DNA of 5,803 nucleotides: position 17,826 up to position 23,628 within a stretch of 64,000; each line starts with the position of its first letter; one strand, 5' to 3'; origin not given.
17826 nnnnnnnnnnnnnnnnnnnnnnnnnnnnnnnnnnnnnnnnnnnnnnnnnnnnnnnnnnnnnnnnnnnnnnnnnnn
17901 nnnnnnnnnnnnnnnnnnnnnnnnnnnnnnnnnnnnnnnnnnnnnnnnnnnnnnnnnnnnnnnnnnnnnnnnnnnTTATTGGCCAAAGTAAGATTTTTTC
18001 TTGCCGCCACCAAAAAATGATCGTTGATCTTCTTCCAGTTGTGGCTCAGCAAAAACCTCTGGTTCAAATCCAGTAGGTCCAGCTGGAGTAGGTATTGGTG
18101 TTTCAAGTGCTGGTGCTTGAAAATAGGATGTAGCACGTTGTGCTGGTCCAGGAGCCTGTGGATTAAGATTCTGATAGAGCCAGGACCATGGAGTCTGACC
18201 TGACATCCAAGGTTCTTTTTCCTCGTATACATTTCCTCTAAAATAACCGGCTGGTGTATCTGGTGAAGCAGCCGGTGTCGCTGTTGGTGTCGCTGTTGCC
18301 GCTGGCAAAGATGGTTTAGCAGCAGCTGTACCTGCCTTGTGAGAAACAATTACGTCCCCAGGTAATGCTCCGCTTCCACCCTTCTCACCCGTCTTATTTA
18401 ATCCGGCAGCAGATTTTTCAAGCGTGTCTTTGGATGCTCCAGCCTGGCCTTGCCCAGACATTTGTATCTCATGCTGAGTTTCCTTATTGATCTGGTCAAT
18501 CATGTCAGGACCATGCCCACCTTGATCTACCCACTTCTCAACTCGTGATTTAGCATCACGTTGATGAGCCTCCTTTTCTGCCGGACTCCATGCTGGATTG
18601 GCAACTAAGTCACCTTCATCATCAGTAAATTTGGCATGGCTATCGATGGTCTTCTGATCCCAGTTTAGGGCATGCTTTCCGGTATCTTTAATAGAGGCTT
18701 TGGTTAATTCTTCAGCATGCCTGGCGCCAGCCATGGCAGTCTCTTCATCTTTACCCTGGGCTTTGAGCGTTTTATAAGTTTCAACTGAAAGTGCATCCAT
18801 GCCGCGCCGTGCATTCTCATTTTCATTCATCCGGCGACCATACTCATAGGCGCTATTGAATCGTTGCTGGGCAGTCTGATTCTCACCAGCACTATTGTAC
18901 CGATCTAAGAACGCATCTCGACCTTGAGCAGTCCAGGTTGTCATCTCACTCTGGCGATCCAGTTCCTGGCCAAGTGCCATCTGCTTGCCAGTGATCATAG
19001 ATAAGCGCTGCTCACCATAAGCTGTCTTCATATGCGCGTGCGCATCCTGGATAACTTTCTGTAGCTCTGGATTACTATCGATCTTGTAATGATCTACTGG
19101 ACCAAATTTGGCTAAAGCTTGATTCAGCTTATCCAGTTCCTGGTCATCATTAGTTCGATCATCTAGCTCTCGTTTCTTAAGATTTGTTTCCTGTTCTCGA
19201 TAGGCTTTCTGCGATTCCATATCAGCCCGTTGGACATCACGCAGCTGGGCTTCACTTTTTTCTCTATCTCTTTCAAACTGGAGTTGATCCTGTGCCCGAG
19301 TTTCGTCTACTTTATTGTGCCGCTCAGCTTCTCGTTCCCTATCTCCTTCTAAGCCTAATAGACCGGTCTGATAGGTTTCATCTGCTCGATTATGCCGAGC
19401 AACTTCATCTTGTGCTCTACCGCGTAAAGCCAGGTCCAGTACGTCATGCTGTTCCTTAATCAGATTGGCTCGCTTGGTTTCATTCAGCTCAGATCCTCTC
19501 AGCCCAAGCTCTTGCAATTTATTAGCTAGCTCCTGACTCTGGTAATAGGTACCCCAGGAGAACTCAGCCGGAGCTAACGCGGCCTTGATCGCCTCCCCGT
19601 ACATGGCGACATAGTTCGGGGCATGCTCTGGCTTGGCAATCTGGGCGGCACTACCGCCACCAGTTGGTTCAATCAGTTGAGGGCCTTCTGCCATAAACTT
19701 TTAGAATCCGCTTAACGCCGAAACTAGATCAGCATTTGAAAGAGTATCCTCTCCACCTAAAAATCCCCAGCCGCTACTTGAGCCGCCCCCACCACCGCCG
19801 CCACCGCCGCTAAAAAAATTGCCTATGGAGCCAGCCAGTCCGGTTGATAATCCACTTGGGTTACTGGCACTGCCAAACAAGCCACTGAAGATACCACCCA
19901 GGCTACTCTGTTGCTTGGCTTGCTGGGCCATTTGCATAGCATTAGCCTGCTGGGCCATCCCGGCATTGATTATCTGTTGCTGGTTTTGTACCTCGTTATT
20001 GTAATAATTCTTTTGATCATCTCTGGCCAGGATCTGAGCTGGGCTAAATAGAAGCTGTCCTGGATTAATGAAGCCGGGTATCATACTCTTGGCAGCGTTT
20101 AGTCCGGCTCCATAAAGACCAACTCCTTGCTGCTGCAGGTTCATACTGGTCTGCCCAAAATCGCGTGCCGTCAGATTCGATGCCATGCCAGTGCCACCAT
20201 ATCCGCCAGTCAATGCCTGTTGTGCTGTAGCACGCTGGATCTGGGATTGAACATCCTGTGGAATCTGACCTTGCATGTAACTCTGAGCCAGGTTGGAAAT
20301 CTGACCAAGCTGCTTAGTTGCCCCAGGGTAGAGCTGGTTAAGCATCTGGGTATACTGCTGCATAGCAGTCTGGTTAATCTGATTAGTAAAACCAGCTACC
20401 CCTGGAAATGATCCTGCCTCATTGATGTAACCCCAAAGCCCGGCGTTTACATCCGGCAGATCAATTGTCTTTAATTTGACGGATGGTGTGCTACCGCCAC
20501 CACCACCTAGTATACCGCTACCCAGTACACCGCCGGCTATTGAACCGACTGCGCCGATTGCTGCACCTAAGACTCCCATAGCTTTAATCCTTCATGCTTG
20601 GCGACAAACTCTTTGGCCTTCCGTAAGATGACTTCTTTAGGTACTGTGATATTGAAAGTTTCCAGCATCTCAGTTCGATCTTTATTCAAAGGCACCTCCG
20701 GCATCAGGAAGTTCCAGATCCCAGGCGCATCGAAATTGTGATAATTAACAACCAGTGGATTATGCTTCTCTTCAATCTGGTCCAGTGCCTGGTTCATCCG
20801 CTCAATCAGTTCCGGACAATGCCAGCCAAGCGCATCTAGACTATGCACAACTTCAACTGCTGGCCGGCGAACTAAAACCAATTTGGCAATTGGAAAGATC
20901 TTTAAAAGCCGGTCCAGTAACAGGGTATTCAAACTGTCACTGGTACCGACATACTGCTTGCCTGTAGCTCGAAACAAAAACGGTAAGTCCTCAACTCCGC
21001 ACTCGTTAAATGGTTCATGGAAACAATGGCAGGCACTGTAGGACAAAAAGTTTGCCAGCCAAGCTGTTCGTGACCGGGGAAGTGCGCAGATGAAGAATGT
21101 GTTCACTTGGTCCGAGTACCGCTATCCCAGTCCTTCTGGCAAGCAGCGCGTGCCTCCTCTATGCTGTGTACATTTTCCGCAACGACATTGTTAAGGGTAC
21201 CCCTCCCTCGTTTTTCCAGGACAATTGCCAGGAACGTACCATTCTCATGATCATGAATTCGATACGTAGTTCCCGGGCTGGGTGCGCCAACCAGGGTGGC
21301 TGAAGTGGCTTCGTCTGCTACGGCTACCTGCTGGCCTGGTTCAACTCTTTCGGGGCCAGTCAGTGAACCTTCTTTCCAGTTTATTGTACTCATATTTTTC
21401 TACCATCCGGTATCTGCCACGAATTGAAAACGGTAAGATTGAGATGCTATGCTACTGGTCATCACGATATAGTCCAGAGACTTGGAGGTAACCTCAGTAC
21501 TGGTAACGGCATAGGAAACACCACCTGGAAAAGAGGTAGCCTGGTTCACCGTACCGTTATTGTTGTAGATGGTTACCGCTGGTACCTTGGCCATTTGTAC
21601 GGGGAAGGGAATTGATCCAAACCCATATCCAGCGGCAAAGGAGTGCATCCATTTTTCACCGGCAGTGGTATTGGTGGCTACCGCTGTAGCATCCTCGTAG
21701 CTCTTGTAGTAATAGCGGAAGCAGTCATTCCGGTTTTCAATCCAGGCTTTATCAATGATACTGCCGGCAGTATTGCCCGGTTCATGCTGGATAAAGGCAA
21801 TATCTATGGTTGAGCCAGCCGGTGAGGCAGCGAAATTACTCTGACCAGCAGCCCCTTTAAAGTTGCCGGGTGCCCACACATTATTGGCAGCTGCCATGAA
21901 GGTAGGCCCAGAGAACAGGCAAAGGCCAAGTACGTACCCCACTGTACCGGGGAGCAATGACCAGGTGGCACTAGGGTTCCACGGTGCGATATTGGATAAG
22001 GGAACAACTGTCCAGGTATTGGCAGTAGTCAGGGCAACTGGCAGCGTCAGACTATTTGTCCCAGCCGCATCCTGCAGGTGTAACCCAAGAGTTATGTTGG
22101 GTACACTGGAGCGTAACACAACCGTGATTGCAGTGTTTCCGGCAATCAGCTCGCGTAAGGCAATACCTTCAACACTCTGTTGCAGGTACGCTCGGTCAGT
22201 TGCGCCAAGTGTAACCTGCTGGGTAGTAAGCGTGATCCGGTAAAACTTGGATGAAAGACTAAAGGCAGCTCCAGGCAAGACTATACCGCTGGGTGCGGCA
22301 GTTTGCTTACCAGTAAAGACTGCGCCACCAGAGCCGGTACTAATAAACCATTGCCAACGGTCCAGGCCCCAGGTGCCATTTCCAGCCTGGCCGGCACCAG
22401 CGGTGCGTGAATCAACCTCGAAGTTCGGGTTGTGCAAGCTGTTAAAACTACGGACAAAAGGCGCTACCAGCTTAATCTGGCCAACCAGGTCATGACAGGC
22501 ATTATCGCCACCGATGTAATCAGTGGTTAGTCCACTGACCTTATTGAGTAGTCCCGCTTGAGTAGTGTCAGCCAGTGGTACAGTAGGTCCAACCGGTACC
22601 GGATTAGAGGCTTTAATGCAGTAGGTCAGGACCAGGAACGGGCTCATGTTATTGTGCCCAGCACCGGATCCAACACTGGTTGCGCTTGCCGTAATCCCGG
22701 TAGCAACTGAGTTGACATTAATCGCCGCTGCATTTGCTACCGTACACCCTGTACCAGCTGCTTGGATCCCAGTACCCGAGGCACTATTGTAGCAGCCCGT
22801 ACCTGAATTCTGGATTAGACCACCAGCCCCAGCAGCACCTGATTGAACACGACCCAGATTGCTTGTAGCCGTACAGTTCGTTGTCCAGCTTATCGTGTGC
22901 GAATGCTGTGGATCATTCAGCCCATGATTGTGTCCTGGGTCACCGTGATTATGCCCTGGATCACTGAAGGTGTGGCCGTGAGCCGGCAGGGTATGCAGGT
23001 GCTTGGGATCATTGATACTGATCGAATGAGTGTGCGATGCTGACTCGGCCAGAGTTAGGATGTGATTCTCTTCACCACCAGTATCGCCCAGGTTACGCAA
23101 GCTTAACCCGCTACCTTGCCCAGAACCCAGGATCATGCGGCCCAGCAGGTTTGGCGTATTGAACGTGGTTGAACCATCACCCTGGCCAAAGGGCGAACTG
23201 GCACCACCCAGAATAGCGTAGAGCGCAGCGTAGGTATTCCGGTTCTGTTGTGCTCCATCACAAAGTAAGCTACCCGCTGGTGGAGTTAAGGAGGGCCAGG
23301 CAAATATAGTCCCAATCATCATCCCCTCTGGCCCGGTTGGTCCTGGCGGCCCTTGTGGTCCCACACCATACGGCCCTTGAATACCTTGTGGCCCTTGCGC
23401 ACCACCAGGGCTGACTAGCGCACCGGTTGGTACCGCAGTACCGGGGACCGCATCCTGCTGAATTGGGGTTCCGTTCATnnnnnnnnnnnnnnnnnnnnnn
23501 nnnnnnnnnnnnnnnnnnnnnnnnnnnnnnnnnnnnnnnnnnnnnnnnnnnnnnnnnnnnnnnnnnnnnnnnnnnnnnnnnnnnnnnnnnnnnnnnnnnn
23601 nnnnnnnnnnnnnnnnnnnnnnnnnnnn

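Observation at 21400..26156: Fibre genes are chimeras of a small set of shuffled modules shared with a second fibre cluster 20 kb away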

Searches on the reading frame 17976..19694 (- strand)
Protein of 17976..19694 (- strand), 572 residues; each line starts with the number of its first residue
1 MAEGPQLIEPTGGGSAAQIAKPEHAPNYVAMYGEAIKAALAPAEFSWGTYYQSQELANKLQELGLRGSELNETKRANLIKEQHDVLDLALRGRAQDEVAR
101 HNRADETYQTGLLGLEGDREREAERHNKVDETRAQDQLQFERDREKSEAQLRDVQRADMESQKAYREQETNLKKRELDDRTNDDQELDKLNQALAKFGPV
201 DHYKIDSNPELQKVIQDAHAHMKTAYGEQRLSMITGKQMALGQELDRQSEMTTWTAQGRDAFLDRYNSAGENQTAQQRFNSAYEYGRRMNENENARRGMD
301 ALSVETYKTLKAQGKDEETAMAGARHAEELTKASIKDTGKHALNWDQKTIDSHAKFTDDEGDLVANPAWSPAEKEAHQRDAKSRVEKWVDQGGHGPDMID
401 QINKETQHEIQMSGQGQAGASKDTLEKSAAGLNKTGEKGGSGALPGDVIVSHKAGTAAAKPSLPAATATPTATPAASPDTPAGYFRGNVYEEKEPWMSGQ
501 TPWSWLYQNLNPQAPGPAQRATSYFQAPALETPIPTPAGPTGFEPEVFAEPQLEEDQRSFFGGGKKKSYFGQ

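Call 11: search_protein_families(library=phrogs, proteins=[window:17976-19694:-], max_evalue=0.001)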
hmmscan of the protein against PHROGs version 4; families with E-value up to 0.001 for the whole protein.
window:17976-19694:- (572 aa): 0 families

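Call 18: search_protein_families(library=pfam, proteins=[window:17976-19694:-], max_evalue=0.01)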
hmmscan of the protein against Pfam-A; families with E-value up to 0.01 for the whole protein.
window:17976-19694:- (572 aa): 0 families

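Call 24: find_related_loci(query=window:17976-19694:-, collection=viral_contigs, flank=10000)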
Query window:17976-19694:- (572 aa) in viral_contigs; peptide patterns used: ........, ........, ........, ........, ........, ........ (x = any residue, [..] = any of these).
1 stretches matched a pattern, but none encodes a relative of the query by tblastn (E <= 1e-3).

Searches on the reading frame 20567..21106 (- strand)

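Call 11: search_protein_families(library=phrogs, proteins=[window:20567-21106:-], max_evalue=0.001)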
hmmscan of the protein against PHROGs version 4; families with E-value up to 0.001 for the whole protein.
window:20567-21106:- (179 aa): 2 families
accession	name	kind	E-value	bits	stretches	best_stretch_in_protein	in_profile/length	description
phrog_10855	-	other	4.8e-16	60.5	1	2-153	2-152/180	hydrolase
phrog_38824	-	unknown function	6.8e-14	53.1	1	6-121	10-131/196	-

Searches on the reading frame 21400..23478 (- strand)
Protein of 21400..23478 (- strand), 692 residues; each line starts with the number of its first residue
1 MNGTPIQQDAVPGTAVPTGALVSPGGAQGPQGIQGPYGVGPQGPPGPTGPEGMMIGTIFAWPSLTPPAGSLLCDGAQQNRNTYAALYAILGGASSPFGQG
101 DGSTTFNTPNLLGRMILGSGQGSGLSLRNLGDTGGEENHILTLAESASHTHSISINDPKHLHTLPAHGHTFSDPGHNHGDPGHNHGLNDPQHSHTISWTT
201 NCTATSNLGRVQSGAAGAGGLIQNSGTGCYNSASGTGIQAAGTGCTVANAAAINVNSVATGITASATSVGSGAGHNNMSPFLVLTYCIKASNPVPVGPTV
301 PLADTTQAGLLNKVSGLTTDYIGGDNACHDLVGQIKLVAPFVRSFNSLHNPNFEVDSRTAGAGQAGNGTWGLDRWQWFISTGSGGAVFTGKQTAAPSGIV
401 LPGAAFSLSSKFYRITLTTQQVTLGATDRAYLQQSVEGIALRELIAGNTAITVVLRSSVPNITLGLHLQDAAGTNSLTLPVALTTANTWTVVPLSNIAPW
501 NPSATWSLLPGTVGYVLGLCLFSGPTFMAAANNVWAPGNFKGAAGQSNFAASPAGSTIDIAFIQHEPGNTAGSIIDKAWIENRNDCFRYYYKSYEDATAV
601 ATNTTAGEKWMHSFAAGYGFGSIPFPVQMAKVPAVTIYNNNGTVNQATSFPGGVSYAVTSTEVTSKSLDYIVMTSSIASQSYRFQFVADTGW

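Call 5: search_protein_families(library=pfam, proteins=[window:21400-23478:-], max_evalue=0.01)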
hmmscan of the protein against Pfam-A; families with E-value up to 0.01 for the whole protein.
window:21400-23478:- (692 aa): 1 family
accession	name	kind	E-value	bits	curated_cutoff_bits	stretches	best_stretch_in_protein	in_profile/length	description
PF07484.17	Collar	-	1.2e-15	57.6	24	1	56-116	1-57/57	Phage Tail Collar Domain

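Call 6: search_protein_families(library=phrogs, proteins=[window:21400-23478:-], max_evalue=0.001)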
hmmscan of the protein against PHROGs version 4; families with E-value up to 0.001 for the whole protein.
window:21400-23478:- (692 aa): 14 families
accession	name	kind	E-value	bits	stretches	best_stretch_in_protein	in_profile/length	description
phrog_9116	-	tail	6.9e-24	85.4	1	42-154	47-156/455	tail protein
phrog_8469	-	tail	3.4e-23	83.4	2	162-289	188-300/303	tail fiber protein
phrog_4492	-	tail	2.8e-16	59.9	1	346-687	793-1091/1096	tail fiber protein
phrog_8763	-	tail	5.3e-16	58.9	1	65-311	560-768/1024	tail protein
phrog_31611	-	tail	7.6e-15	55.9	1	67-289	176-384/385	tail collar protein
phrog_25747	-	tail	1.7e-14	53.7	1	54-289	679-900/901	tail fiber protein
phrog_1858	-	tail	5.2e-12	45.5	1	51-167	136-244/1018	tail fiber protein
phrog_523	-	tail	2.1e-11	44.4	1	43-199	476-603/673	tail collar fiber protein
phrog_327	-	tail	2.1e-08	34.9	1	47-293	300-444/618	tail protein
phrog_19618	-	tail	2.5e-08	34.3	1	57-231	140-307/387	tail collar protein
phrog_2097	-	tail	1.5e-07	31.5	1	55-284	388-594/644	tail fiber protein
phrog_6256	-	tail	4.2e-07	30.4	1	53-291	289-476/686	tail fiber protein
phrog_14307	-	unknown function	2.7e-06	28.1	1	55-125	50-107/137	-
phrog_3100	-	tail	0.00086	20.7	0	52-88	217-253/382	tail fiber protein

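Call 17: search_dna_similar(query=window:21400-23478:-, collection=phages, mode=protein, max_rows=25)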
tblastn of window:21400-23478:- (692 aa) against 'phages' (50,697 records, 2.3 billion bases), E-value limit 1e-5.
Records with a match: 227; places in all: 261; records where one place covers at least 80% of the query: 0.
Best place of each record, by identity: <60% 227.
By first word of the organism name: Microbacterium 139; Arthrobacter 33; Synechococcus 11; Sinorhizobium 9; Ralstonia 8; Pseudomonas 6; Curtobacterium 3; Stenotrophomonas 2; Escherichia 2; Caudoviricetes 2; and 11 more.
By host as written in the record: Microbacterium foliorum NRRL B-24224 95; Microbacterium foliorum NRRL B-24224 SEA 39; Arthrobacter sp. ATCC 21022 33; - 8; Sinorhizobium meliloti 7; Synechococcus sp. MW02 6; Ralstonia solanacearum 5; Synechococcus sp. 3; and 25 more.
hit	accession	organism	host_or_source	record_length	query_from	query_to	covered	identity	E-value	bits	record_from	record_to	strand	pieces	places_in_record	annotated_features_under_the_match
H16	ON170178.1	Ralstonia phage YO103_7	Ralstonia solanacearum T379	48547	376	641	38%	29.0%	8e-9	65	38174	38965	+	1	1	record has no annotation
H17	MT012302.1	Salmonella phage PT1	Salmonella enterica serovar Cerro 87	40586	54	289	34%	32.7%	8e-13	78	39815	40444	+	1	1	tail fiber protein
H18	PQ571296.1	Klebsiella phage KA2-1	Klebsiella aerogenes MAO-MM-7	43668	54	295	35%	31.7%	2e-13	80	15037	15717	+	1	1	tail protein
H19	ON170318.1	Ralstonia phage YO187_3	Ralstonia solanacearum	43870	376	641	38%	28.7%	8e-9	65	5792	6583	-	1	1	record has no annotation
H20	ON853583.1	Serratia phage MQ-4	Serratia liquefaciens EOA81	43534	54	289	34%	32.3%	4e-12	76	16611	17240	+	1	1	tail fibers protein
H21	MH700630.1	Sinorhizobium phage phiM6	Sinorhizobium meliloti 1021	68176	56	289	34%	32.5%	3e-10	70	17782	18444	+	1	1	putative tail-fiber protein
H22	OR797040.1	Stenotrophomonas phage vB_SmaM_Bhz51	Stenotrophomonas maltophilia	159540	346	638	42%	25.9%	3e-6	57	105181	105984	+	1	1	tail fiber protein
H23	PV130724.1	Stenotrophomonas phage Yut3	Stenotrophomonas maltophilia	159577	346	638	42%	25.6%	8e-6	56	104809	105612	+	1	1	tail fiber protein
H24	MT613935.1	Pseudomonas phage Persinger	Pseudomonas aeruginosa UVA4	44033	54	289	34%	31.1%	8e-12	75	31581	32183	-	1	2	tail fiber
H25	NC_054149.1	Pseudomonas phage Persinger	Pseudomonas aeruginosa UVA4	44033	54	289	34%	31.1%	8e-12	75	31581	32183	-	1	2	tail protein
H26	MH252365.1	Ralstonia phage phiRSP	Ralstonia solanacearum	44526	54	290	34%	30.3%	2e-10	71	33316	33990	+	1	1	putative tail collar protein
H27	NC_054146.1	Ralstonia phage phiRSP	Ralstonia solanacearum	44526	54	290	34%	30.3%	2e-10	71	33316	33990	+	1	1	tail protein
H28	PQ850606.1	Escherichia phage HeidiAbel_Bas97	Escherichia coli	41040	54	289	34%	30.3%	3e-12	77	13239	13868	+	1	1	tail protein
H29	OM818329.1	Microbacterium phage Clayda5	Microbacterium foliorum NRRL B-24224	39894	65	289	33%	31.1%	9e-11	72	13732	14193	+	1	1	17: minor tail protein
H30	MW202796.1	Caudoviricetes sp.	Manatee Spring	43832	346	590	35%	28.5%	1e-6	59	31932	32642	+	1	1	tail fiber protein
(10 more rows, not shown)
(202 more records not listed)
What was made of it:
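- Its two halves hit different phages (call 17).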

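Call 35: find_homologous_proteins(query=window:21400-23478:-, max_evalue=0.00001)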
Query window:21400-23478:- (692 aa): 345 proteins with E <= 0.00001 among 8000 candidates; the best 120 are listed.
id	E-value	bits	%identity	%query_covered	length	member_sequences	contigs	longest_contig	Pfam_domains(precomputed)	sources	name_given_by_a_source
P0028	0.0e+0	1561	100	100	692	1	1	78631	PF07484.18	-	-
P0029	5.9e-153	529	34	93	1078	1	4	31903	PF07484.18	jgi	jgi:microcystin-dependent protein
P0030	4.1e-142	493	43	94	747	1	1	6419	PF07484.18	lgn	-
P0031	7.2e-140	486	47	84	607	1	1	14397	-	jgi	jgi:hypothetical protein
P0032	1.0e-136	475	36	99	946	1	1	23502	PF07484.18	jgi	jgi:microcystin-dependent protein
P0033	5.7e-123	430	40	95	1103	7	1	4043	PF07484.18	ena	-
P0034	7.3e-121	423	42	85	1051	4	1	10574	PF07484.18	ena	-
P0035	9.2e-115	403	36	92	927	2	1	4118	PF01391.24,PF07484.18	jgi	jgi:microcystin-dependent protein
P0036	1.1e-114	402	39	92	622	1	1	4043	PF07484.18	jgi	jgi:microcystin-dependent protein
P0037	4.5e-110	387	39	92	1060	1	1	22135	PF01391.24,PF07484.18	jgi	jgi:microcystin-dependent protein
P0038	3.3e-108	381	40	87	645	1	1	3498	PF07484.18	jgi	jgi:microcystin-dependent protein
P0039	8.1e-105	370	40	62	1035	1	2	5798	PF01391.24,PF07484.18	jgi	jgi:microcystin-dependent protein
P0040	1.1e-102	363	38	94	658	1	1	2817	PF07484.18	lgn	-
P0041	2.9e-102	361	39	96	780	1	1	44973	PF01391.24,PF07484.18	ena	-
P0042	5.0e-92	328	44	57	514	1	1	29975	-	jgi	jgi:hypothetical protein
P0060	1.4e-71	260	41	54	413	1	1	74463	-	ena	-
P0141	4.7e-49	185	35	49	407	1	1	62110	-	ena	-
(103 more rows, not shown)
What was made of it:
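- Head A has more than 345 homologues, fused to Collar, collagen or CBM_5_12 (call 35).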

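Call 70: search_protein_families(library=ncbifam, proteins=[window:21400-23478:-], max_evalue=0.01)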
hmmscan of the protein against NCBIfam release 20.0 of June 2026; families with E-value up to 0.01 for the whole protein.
window:21400-23478:- (692 aa): 0 families

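Call 82: find_encoding_contigs(protein=P0060, flank=10000, max_places=1)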
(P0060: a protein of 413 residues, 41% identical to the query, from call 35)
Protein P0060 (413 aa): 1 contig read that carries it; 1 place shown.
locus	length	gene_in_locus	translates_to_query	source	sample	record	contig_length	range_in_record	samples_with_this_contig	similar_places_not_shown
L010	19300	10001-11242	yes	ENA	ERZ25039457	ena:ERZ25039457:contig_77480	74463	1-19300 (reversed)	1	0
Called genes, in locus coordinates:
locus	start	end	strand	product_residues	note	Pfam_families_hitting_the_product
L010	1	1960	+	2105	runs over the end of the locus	PF26092:T4_Y16D (weak)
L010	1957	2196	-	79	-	-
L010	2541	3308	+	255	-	-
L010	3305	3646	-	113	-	-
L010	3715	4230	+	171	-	-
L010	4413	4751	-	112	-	-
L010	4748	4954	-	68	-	-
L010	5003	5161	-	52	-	-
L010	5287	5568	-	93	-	-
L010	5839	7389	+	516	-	PF01391:Collagen (faint), PF07484:Collar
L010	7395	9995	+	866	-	PF01391:Collagen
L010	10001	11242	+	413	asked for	-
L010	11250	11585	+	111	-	-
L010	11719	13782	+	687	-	-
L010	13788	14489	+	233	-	PF01833:TIG (weak)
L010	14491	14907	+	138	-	PF23140:Gp80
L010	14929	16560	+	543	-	-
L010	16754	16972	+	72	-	-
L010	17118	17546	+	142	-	-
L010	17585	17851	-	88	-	-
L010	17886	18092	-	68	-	-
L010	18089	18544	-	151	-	-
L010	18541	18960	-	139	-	-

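Call 83: find_encoding_contigs(protein=P0141, flank=10000, max_places=1)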
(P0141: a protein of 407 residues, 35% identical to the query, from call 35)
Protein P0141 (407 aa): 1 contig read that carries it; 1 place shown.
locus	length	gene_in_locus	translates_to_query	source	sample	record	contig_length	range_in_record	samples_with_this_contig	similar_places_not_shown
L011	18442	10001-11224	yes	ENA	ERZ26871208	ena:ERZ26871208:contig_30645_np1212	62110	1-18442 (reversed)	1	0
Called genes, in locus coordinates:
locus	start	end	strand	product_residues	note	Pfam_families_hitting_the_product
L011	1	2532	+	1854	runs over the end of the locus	PF23802:DUF7178 (faint)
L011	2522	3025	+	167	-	-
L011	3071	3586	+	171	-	-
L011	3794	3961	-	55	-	-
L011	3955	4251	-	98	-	-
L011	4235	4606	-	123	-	-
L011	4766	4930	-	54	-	-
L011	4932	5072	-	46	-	-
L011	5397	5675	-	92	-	-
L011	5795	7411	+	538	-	-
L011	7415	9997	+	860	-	PF01391:Collagen (weak)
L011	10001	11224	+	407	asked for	-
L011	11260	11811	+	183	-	-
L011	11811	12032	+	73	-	-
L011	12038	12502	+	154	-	-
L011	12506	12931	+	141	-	PF23140:Gp80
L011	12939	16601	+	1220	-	-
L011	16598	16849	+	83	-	-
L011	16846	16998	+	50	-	PF11752:DUF3309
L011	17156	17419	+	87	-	-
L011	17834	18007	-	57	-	-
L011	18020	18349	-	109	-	-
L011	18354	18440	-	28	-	?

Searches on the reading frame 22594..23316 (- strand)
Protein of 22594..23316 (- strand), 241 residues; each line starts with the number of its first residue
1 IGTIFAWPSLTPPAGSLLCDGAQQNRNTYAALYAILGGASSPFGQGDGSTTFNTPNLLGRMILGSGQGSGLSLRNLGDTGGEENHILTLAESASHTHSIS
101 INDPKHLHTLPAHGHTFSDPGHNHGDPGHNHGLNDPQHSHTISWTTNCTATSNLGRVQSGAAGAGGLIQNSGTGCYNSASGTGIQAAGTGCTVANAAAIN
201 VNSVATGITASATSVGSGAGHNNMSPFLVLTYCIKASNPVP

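Call 74: search_solved_structures(query=A5, max_evalue=0.01)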
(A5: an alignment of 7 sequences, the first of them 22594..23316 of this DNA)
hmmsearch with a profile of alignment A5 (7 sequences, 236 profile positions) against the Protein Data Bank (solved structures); distinct sequences matched with E-value up to 0.01: 4.
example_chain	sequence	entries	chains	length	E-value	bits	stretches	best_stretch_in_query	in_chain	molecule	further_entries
8kec_A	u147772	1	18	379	1.1e-26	97.4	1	12-235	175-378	Long tail fiber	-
1ocy_A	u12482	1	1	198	1.9e-05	27.9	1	1-73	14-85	BACTERIOPHAGE T4 SHORT TAIL FIBRE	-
1pdi_A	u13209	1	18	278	7e-05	26.1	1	1-73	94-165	Short tail fiber protein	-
9cuy_c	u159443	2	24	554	0.00038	23.6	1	1-38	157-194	Short tail fiber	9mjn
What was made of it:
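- On Phage tail collar domain (Pfam PF07484; T4 gp12 / A-1(L) gp34 arm): PDB 8KEC at E 1e-26 (call 74).
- Closest known: Anabaena myophage A-1. Same: The Collar+HxH module is homologous (E 1e-26 and 2e-5, call 74).
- The Collar+HxH profile hits PDB 8KEC (Anabaena myophage A-1(L) long tail fibre gp34, residues 175-378) at E 1e-26, and T4 gp12 (1OCY, 1PDI) (call 74).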
